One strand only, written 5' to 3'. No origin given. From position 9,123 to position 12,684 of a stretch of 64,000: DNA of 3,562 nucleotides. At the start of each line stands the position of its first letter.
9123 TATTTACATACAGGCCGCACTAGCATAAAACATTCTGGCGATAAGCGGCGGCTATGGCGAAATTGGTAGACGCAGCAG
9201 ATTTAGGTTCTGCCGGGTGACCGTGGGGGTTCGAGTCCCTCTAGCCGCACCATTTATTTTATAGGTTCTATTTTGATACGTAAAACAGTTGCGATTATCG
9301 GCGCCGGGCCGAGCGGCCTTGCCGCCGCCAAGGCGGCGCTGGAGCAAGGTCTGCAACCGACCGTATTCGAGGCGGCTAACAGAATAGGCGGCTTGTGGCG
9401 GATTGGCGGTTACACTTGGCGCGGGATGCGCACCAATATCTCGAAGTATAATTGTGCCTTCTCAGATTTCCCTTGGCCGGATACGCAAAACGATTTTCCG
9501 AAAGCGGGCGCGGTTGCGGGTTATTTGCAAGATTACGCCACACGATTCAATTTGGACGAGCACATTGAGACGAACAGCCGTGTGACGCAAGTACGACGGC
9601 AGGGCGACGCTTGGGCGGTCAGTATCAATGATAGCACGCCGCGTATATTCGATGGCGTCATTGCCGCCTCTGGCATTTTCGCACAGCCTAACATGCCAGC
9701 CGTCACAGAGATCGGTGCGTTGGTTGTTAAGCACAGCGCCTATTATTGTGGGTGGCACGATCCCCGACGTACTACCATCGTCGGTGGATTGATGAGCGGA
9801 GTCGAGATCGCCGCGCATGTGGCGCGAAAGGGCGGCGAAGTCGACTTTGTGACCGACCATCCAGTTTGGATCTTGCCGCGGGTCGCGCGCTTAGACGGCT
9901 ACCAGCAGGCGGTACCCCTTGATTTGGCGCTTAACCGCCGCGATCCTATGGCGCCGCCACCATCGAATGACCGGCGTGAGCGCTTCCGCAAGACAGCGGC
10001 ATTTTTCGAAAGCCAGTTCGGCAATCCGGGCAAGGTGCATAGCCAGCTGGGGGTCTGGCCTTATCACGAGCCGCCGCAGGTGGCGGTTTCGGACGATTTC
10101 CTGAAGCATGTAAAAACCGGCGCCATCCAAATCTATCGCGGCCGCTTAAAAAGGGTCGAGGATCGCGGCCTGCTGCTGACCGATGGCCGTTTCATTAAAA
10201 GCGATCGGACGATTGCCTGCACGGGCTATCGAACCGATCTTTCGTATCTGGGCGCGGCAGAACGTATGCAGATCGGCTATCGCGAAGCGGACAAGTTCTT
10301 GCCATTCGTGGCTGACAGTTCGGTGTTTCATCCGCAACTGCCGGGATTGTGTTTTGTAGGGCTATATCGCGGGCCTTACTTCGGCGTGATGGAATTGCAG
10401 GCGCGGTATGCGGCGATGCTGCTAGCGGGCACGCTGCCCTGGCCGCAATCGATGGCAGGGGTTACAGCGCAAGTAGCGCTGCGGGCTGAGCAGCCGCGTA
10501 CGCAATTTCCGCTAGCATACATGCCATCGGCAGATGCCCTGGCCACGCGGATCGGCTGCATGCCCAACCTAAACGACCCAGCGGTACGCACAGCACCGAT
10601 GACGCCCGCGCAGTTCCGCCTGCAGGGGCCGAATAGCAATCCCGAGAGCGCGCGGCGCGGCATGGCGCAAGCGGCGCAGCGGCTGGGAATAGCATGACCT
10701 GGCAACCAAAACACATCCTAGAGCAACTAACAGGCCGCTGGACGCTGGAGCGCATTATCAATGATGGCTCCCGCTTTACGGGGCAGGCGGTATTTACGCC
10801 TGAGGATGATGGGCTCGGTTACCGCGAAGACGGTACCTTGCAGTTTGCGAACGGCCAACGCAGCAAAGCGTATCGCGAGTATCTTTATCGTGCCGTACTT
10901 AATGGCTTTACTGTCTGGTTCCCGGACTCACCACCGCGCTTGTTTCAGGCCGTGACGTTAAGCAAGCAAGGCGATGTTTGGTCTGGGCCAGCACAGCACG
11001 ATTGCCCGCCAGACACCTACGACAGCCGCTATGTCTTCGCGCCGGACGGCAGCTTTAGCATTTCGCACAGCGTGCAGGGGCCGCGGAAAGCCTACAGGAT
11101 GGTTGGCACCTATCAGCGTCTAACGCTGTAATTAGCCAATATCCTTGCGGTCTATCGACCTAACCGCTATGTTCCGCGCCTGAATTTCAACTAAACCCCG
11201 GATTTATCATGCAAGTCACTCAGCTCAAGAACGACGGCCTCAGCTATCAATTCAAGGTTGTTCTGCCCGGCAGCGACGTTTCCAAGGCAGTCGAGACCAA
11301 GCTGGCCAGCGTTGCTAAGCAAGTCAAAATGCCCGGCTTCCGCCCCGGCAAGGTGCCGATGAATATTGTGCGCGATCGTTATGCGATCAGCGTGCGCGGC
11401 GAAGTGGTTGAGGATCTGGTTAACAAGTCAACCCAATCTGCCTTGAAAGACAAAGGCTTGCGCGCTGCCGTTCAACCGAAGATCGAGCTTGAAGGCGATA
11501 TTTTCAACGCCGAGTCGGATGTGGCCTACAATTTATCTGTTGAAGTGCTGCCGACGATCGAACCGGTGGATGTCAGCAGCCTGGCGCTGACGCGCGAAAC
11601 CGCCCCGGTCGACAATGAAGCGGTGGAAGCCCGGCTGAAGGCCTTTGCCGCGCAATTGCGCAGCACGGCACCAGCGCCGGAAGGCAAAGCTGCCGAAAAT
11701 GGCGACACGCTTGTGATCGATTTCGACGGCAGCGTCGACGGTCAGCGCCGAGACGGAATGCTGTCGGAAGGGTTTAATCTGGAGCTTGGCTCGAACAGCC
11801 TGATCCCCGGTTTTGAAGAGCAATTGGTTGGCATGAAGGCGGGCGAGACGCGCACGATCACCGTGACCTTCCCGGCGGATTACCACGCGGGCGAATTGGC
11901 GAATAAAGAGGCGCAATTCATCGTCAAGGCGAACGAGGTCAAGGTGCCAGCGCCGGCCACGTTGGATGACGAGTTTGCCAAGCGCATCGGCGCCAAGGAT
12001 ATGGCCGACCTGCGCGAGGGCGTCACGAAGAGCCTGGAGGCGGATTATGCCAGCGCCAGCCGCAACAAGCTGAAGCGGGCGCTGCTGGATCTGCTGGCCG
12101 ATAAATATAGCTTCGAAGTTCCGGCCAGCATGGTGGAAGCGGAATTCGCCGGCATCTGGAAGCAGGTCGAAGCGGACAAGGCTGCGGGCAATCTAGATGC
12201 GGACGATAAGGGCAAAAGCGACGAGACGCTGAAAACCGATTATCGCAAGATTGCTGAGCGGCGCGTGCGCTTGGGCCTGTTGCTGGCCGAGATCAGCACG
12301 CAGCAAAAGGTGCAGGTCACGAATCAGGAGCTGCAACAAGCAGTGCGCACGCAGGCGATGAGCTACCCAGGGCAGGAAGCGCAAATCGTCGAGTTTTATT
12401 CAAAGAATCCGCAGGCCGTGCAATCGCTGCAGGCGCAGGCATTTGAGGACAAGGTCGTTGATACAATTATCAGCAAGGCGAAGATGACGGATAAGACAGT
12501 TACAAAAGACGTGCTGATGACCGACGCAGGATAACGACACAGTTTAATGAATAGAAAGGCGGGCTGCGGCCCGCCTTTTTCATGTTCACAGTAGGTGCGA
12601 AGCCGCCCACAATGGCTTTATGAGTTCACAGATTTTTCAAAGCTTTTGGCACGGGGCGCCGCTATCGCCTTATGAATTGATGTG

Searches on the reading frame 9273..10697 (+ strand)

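Call 17: search_protein_families(library=pfam, proteins=[window:9273-10697:+], max_evalue=0.00001)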
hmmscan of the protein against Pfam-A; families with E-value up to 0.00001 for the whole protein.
window:9273-10697:+ (474 aa): 8 families
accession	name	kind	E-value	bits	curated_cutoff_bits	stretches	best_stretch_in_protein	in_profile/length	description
PF00743.25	FMO-like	-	1.2e-35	123.4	22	1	4-469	2-492/532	Flavin-binding monooxygenase-like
PF13738.12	Pyr_redox_3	-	2.3e-22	80.1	30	1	8-199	2-199/305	Pyridine nucleotide-disulphide oxidoreductase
PF07992.20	Pyr_redox_2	-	2.5e-10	40.7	26.1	1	5-194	2-172/291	Pyridine nucleotide-disulphide oxidoreductase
PF13450.12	NAD_binding_8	-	3.3e-08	34.1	21.9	1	8-43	1-36/68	NAD(P)-binding Rossmann-like domain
PF01593.30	Amino_oxidase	-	3.5e-07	30.3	19.8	0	14-41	2-29/443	Flavin containing amine oxidoreductase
PF13454.12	NAD_binding_9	-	2.3e-06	28.1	21.8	0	7-135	1-154/155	FAD-NAD(P)-binding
PF00070.33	Pyr_redox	-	5.8e-06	27.2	22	0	6-39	2-35/82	Pyridine nucleotide-disulphide oxidoreductase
PF03486.20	HI0933_like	-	8.8e-06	25.8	50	0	5-46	2-43/244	HI0933-like protein Rossmann domain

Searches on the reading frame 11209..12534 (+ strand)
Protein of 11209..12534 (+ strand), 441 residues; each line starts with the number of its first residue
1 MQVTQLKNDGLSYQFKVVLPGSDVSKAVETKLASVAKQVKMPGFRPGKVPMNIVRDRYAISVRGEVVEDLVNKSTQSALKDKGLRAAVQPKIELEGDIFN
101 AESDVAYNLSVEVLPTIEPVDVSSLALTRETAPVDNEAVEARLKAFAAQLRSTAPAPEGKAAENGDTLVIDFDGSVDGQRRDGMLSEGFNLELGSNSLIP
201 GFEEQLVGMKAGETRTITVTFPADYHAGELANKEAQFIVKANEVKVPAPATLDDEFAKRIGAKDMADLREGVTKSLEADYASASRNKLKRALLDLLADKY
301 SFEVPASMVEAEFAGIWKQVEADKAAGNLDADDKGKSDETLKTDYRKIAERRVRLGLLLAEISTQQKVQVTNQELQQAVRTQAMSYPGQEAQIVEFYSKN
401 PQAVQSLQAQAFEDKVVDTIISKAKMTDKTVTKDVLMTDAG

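Call 17: search_protein_families(library=pfam, proteins=[window:11209-12534:+], max_evalue=0.00001)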
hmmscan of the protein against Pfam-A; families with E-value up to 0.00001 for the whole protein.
window:11209-12534:+ (441 aa): 3 families
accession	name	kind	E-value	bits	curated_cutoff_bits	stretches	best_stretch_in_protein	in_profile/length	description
PF05698.19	Trigger_C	-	2.1e-36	125.8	22.7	1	265-421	2-161/162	Bacterial trigger factor protein (TF) C-terminus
PF05697.18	Trigger_N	-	3.3e-35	121.9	22.2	1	1-145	1-143/144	Bacterial trigger factor protein (TF)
PF00254.34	FKBP_C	-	1.6e-16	60.8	21.1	1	160-240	3-92/94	FKBP-type peptidyl-prolyl cis-trans isomerase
